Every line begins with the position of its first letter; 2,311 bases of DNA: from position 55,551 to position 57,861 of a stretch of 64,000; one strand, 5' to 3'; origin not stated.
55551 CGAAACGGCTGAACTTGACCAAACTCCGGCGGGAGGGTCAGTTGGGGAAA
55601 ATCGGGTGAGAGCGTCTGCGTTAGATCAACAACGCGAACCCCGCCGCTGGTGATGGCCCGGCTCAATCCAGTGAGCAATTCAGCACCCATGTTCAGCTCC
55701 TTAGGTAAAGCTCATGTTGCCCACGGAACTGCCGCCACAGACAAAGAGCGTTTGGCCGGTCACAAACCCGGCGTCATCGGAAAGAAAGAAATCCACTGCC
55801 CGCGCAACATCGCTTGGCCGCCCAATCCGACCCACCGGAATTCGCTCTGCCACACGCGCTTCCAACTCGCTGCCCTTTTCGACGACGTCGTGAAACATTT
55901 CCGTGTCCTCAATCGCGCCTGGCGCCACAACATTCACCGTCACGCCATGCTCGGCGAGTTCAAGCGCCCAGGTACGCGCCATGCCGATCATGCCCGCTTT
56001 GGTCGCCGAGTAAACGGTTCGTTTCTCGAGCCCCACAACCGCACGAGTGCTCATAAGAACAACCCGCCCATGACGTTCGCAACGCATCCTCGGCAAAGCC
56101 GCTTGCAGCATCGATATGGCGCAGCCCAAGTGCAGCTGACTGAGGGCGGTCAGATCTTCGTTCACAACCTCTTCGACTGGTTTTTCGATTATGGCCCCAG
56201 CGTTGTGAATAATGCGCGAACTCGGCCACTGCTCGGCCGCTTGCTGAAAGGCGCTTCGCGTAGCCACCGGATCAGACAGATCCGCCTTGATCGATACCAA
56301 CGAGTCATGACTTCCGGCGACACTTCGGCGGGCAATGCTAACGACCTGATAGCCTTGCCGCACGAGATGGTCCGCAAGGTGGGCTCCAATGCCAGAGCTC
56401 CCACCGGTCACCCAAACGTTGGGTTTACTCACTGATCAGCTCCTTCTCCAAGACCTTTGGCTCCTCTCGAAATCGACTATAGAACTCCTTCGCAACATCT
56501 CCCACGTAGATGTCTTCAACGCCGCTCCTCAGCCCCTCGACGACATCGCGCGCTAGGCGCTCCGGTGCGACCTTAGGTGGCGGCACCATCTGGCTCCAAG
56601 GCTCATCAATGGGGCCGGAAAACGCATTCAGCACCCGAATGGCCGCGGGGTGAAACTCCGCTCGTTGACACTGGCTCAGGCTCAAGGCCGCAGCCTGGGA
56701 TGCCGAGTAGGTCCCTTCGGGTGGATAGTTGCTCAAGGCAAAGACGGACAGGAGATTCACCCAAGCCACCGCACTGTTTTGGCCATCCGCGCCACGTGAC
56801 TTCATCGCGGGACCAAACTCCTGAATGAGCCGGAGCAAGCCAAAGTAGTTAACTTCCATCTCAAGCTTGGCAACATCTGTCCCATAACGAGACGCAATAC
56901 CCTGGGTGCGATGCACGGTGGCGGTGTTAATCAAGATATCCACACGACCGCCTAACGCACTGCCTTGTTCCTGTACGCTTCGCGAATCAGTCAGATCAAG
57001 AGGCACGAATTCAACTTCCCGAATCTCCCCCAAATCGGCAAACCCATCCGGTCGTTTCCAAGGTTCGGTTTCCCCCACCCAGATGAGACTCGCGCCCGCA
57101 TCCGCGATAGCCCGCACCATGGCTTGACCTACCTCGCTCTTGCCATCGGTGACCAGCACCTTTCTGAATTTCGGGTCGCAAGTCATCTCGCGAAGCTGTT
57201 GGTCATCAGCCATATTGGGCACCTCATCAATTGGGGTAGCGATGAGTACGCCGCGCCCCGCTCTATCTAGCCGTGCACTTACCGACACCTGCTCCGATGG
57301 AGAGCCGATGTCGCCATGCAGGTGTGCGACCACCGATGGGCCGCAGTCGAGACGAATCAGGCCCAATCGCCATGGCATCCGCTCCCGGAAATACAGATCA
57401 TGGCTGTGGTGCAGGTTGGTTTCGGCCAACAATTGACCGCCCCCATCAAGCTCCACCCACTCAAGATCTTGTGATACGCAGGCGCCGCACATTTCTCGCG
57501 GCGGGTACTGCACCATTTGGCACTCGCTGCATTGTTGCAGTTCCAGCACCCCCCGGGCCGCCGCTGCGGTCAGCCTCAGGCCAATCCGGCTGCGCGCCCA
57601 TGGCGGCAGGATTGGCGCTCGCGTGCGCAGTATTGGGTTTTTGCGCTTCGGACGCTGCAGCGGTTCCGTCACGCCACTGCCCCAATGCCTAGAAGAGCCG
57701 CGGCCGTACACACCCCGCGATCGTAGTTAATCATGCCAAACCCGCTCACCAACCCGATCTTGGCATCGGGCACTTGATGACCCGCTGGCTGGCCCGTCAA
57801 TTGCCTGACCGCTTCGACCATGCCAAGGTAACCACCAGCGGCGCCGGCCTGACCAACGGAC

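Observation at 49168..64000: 14-gene translationally coupled operon combining IorAB, an Ipf-like aryl-alkanoyl-CoA dioxygenase/side-chain-removal module, an isatin-hydrolase-family gene and an anthraniloyl/salicylyl-CoA monooxygenase-reductase module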

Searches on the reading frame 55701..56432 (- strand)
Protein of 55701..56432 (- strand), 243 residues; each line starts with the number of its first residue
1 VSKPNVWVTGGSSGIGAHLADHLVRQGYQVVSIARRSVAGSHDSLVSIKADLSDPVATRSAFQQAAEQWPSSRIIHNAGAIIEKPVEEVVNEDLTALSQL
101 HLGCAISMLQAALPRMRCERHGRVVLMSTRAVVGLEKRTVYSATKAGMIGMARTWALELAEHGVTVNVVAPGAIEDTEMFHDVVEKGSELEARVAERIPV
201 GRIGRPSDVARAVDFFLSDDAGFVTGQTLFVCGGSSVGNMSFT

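Call 4: search_protein_families(library=pfam, proteins=[window:55701-56432:-])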
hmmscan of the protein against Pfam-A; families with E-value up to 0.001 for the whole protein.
window:55701-56432:- (243 aa): 7 families
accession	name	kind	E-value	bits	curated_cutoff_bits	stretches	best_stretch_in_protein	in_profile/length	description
PF13561.12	adh_short_C2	-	8.5e-43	147.1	27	1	13-235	6-235/236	Enoyl-(Acyl carrier protein) reductase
PF00106.31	adh_short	-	3.3e-35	121.8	26.6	1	6-185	3-192/195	short chain dehydrogenase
PF08659.16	KR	-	2.6e-09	37.7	22.6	1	6-167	3-174/180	KR domain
PF01370.27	Epimerase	-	1.1e-08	35.2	20.9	1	7-138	2-124/240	NAD dependent epimerase/dehydratase family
PF23441.1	SDR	-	5.2e-06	26.5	27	1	135-234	157-254/258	SDR-like rossmann domain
PF16363.11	GDP_Man_Dehyd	-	0.00014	21.9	27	1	8-62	2-71/332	GDP-mannose 4,6 dehydratase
PF13399.11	LytR_C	-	0.00061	21.1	22.2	0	11-47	11-46/86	LytR cell envelope-related transcriptional attenuator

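Call 6: search_protein_families(library=ncbifam, proteins=[window:55701-56432:-], max_evalue=0.00001)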
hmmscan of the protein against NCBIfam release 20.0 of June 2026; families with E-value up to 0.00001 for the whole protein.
window:55701-56432:- (243 aa): 204 families (the best 25 are shown)
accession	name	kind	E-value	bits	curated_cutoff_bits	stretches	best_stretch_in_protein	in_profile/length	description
NF005753.0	PRK07577.1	equivalog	1.8e-64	217.5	310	1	1-238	1-235/237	SDR family oxidoreductase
NF009466.0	PRK12826.1-2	subfamily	1.1e-47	162.6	222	1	5-236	5-245/248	3-oxoacyl-ACP reductase FabG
NF009468.0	PRK12826.1-4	equivalog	1.1e-43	149.8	318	1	5-236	9-248/256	SDR family oxidoreductase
NF005559.1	PRK07231.1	subfamily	1.7e-43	148.9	215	1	6-236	7-248/249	glucose 1-dehydrogenase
TIGR01830.1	3oxo_ACP_reduc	equivalog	5.5e-43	147.4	297.75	1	7-234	2-237/239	3-oxoacyl-[acyl-carrier-protein] reductase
NF005067.0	PRK06484.1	equivalog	7.9e-43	146.8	713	1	6-239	12-255/524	short chain dehydrogenase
NF047420.2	EF_P_mod_YmfI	equivalog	1.7e-42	145.8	238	1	6-234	2-234/236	elongation factor P 5-aminopentanone reductase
NF009464.0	PRK12824.1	subfamily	7.2e-41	140.4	269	1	7-235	6-242/245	3-oxoacyl-ACP reductase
NF040605.2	mycolic_FabG1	exception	1.2e-40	139.9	420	1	5-238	3-232/233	3-oxoacyl-ACP reductase FabG1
NF004198.0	PRK05653.1-3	equivalog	9.1e-40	136.7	296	1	5-236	9-247/248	3-oxoacyl-ACP reductase FabG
NF004200.0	PRK05653.1-5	equivalog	5.6e-38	130.9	273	1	5-234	4-240/242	3-oxoacyl-ACP reductase FabG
NF004202.0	PRK05653.2-2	equivalog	1.5e-37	129.5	333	1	5-235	9-247/259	3-oxoacyl-ACP reductase FabG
NF006074.0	PRK08220.1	equivalog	1.6e-36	126.2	312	1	2-238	7-250/251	2,3-dihydro-2,3-dihydroxybenzoate dehydrogenase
TIGR01829.1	AcAcCoA_reduct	subfamily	2.3e-36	125.7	302.1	1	7-235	4-240/242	acetoacetyl-CoA reductase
NF052558.1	MBtsdlDhBudC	equivalog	2.8e-36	125.3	270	1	6-237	6-243/250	meso-2,3-butanediol dehydrogenase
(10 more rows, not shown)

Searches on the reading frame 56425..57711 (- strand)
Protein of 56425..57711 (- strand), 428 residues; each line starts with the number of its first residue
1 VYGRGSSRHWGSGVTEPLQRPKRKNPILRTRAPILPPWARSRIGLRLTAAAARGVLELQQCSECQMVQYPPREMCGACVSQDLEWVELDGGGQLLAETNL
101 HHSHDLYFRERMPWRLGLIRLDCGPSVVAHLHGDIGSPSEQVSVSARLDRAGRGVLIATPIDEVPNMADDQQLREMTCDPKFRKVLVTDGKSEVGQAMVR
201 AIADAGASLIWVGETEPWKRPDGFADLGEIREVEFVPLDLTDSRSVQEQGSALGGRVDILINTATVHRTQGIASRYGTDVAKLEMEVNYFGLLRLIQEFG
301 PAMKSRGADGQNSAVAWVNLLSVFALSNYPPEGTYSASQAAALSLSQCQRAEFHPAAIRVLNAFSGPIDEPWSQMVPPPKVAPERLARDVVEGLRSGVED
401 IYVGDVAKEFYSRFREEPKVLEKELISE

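Call 5: search_protein_families(library=pfam, proteins=[window:56425-57711:-])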
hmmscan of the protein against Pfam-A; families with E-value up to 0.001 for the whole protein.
window:56425-57711:- (428 aa): 4 families
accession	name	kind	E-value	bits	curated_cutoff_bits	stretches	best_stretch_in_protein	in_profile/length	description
PF00106.31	adh_short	-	6.2e-19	68.7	26.6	1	184-370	2-184/195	short chain dehydrogenase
PF13561.12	adh_short_C2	-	8.4e-13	48.9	27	1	194-377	8-185/236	Enoyl-(Acyl carrier protein) reductase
PF01796.24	OB_ChsH2_C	-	2e-09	37.7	27.1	1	85-134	1-49/65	ChsH2, C-terminal OB-fold domain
PF12172.15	zf-ChsH2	-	5e-08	33.1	23.2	1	49-84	2-37/37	ChsH2, rubredoxin-like zinc ribbon domain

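Call 7: search_protein_families(library=ncbifam, proteins=[window:56425-57711:-], max_evalue=0.00001)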
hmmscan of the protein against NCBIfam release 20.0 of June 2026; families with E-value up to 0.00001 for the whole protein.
window:56425-57711:- (428 aa): 75 families (the best 25 are shown)
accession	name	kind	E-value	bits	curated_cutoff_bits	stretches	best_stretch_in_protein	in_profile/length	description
NF006118.0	PRK08264.1-4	subfamily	8.6e-48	163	279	1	183-425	6-238/244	SDR family oxidoreductase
NF006119.0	PRK08264.1-5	subfamily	9.7e-28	97.2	249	1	183-418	7-224/233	SDR family oxidoreductase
NF006120.0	PRK08264.1-6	subfamily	2e-26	93.1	274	1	176-415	1-233/246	SDR family oxidoreductase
NF006117.0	PRK08264.1-3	equivalog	6.3e-21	75.1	299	1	185-410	8-218/234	SDR family oxidoreductase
NF006115.0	PRK08264.1-1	equivalog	5.4e-17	62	454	1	185-421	8-230/237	SDR family oxidoreductase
NF006116.0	PRK08264.1-2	equivalog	3.9e-15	56.1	459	1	235-409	53-216/235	SDR family oxidoreductase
NF005437.0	PRK07024.1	equivalog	6.6e-15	55.2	266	1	183-374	5-192/259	SDR family oxidoreductase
NF005878.0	PRK07825.1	subfamily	7.5e-15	55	287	1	183-405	10-228/278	short chain dehydrogenase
NF005559.1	PRK07231.1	subfamily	2.6e-14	53.4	215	1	184-361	6-179/249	glucose 1-dehydrogenase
NF005893.0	PRK07856.1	equivalog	2.2e-13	50.1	255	1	178-370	5-184/255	SDR family oxidoreductase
NF005672.0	PRK07454.1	equivalog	2.5e-13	49.8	234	1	182-371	6-191/241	SDR family oxidoreductase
NF004823.0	PRK06179.1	subfamily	5.7e-13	48.9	310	1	184-360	7-171/271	oxidoreductase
NF005067.0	PRK06484.1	equivalog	2.4e-12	46.2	713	1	181-365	8-448/524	short chain dehydrogenase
NF004521.0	PRK05866.1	equivalog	2.5e-12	46.5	368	1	179-359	37-216/294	SDR family oxidoreductase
NF004825.0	PRK06181.1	equivalog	3.4e-12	46.2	215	1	184-363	8-183/268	SDR family oxidoreductase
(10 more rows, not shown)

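Call 43: search_solved_structures(query=window:56425-57672:-, max_evalue=0.001)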
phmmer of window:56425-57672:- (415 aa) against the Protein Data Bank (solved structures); distinct sequences matched with E-value up to 0.001: 67 (the best 60 are shown).
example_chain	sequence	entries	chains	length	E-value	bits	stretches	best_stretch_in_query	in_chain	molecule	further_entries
5u4s_A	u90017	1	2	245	3.4e-31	111.8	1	174-410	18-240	Putative short chain dehydrogenase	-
5t2u_A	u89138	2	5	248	4.6e-10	42.2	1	172-358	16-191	Oxidoreductase, short chain dehydrogenase/reductase family protein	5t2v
3awd_A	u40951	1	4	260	1.4e-07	34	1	170-349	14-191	Putative polyol dehydrogenase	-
3enn_A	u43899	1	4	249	1.5e-07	33.8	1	168-340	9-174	GLUCOSE/RIBITOL DEHYDROGENASE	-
3emk_A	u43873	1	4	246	1.6e-07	33.8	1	168-340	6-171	GLUCOSE/RIBITOL DEHYDROGENASE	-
3ucx_A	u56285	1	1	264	2.1e-07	33.4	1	171-353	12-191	Short chain dehydrogenase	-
6ok1_B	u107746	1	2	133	3.3e-07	32.7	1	37-121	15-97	ChsH2(DUF35)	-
4avy_A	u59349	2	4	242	3.8e-07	32.5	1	170-361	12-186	PROBABLE SHORT-CHAIN DEHYDROGENASE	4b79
4dqx_A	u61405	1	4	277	1e-06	31.1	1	164-375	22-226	Probable oxidoreductase protein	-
3m1a_A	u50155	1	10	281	1.8e-06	30.3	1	172-350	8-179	Putative dehydrogenase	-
6d9y_A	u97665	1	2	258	2.2e-06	30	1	166-340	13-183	Short-chain dehydrogenase/reductase SDR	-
1iol_A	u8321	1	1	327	2.9e-06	29.6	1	220-358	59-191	ESTROGENIC 17-BETA HYDROXYSTEROID DEHYDROGENASE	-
5itv_A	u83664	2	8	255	3.4e-06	29.4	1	170-361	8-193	Dihydroanticapsin 7-dehydrogenase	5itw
6b9u_A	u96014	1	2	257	3.7e-06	29.3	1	171-348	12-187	DNA gyrase, subunit B:Short-chain dehydrogenase/reductase SDR:Glucose/ribitol dehydrogenas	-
6ixj_A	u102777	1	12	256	3.9e-06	29.2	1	171-355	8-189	Sulfoacetaldehyde reductase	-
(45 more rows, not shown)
